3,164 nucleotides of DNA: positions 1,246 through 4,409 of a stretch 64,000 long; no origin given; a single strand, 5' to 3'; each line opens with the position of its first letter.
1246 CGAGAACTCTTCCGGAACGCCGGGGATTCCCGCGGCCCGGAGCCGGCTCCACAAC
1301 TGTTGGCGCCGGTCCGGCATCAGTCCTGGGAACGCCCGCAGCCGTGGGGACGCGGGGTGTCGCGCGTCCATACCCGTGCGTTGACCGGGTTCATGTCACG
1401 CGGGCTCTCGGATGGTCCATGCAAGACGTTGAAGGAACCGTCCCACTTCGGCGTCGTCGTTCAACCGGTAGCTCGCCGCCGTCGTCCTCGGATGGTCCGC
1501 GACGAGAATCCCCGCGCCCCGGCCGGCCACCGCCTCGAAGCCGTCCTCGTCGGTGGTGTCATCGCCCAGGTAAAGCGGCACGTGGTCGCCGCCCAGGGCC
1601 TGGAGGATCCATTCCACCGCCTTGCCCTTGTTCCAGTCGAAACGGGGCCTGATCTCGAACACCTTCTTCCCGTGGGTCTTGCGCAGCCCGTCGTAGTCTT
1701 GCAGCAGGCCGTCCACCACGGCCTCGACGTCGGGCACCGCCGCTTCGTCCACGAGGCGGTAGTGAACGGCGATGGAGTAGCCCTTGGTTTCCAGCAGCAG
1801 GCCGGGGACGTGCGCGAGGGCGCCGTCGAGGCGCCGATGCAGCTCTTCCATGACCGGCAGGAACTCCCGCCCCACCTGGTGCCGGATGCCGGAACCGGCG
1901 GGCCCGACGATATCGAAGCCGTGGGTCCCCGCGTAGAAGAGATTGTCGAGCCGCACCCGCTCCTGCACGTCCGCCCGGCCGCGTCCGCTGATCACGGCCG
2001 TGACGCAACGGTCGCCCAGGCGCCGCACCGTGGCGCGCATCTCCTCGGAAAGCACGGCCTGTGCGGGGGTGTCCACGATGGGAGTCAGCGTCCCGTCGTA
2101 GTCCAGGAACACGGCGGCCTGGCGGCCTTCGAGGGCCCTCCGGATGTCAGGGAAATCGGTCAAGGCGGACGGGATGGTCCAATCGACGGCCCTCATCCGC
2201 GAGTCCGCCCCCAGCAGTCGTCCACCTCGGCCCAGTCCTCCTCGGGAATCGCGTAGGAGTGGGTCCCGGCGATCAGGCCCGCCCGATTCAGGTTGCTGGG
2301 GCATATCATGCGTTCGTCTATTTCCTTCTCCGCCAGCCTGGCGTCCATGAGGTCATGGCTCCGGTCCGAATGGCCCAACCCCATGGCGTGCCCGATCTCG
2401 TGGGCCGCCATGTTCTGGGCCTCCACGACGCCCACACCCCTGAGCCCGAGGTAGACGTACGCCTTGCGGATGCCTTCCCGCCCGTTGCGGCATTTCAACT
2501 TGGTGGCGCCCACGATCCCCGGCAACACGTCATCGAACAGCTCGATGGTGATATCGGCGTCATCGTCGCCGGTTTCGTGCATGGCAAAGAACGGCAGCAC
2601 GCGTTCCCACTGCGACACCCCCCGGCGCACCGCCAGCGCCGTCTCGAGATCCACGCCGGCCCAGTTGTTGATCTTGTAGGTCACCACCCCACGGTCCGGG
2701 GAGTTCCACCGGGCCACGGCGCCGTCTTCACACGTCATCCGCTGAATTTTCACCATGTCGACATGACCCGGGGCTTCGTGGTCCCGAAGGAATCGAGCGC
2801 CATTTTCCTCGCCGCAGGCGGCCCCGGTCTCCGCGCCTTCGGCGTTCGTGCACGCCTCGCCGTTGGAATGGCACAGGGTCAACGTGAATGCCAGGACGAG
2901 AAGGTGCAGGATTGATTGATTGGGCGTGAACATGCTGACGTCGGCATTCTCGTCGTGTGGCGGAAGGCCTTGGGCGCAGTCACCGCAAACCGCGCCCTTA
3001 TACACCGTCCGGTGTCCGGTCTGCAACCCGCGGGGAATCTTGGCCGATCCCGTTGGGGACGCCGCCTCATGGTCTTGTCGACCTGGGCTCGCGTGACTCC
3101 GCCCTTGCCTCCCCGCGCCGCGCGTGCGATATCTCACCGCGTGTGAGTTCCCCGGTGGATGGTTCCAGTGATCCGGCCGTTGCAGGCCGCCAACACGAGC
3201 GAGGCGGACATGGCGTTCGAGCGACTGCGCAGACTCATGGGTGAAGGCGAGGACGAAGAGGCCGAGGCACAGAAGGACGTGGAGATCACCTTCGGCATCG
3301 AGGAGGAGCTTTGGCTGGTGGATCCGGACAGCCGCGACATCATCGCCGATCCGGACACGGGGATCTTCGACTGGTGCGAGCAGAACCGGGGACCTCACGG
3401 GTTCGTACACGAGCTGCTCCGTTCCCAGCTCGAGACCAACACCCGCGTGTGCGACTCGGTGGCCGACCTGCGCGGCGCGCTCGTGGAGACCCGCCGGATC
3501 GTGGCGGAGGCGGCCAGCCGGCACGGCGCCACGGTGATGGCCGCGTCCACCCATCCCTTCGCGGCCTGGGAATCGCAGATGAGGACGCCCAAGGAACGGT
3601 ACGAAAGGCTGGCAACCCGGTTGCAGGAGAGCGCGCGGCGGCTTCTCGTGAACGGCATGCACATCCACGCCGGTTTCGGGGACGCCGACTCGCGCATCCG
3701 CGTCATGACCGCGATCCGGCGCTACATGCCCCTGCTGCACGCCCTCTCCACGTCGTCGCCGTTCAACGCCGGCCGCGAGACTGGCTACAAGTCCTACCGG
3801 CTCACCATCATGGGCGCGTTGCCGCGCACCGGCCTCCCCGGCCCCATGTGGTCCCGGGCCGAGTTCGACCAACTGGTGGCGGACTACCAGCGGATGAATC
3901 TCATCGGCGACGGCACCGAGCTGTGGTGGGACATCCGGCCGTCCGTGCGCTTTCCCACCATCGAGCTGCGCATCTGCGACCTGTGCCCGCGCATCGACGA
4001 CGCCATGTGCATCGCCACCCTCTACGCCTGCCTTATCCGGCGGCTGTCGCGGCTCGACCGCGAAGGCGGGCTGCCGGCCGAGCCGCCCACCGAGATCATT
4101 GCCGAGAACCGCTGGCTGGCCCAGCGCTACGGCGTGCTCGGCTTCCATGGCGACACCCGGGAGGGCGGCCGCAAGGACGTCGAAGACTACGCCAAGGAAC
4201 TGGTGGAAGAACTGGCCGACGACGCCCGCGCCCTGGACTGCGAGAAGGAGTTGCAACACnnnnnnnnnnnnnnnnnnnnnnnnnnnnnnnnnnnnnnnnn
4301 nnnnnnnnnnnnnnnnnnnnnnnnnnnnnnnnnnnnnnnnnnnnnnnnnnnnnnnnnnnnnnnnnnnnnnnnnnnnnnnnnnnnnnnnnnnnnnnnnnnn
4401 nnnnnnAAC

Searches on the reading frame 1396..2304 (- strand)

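Call 7: search_protein_families(library=pfam, proteins=[window:1396-2304:-], max_evalue=0.01)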
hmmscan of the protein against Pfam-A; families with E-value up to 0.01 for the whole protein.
window:1396-2304:- (302 aa): 1 family
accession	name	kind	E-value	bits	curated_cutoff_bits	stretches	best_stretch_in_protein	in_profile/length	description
PF02358.22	Trehalose_PPase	-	2.7e-51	174.4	27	1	66-283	1-233/235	Trehalose-phosphatase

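Call 8: search_protein_families(library=padloc, proteins=[window:1396-2304:-], max_evalue=0.001)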
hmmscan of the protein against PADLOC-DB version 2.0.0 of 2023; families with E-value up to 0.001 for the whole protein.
window:1396-2304:- (302 aa): 0 families

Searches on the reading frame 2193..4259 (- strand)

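Call 7: search_protein_families(library=pfam, proteins=[window:2193-4259:-], max_evalue=0.01)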
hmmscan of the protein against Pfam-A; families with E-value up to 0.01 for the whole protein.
window:2193-4259:- (688 aa): 2 families
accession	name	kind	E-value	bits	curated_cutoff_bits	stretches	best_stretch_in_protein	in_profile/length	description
PF00413.30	Peptidase_M10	-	3.4e-08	34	24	1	613-642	107-136/159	Matrixin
PF13582.12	Reprolysin_3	-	0.001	20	22.4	1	593-631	90-123/123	Metallo-peptidase family M12B Reprolysin-like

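Call 8: search_protein_families(library=padloc, proteins=[window:2193-4259:-], max_evalue=0.001)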
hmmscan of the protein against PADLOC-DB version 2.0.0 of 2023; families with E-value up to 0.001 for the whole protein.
window:2193-4259:- (688 aa): 0 families
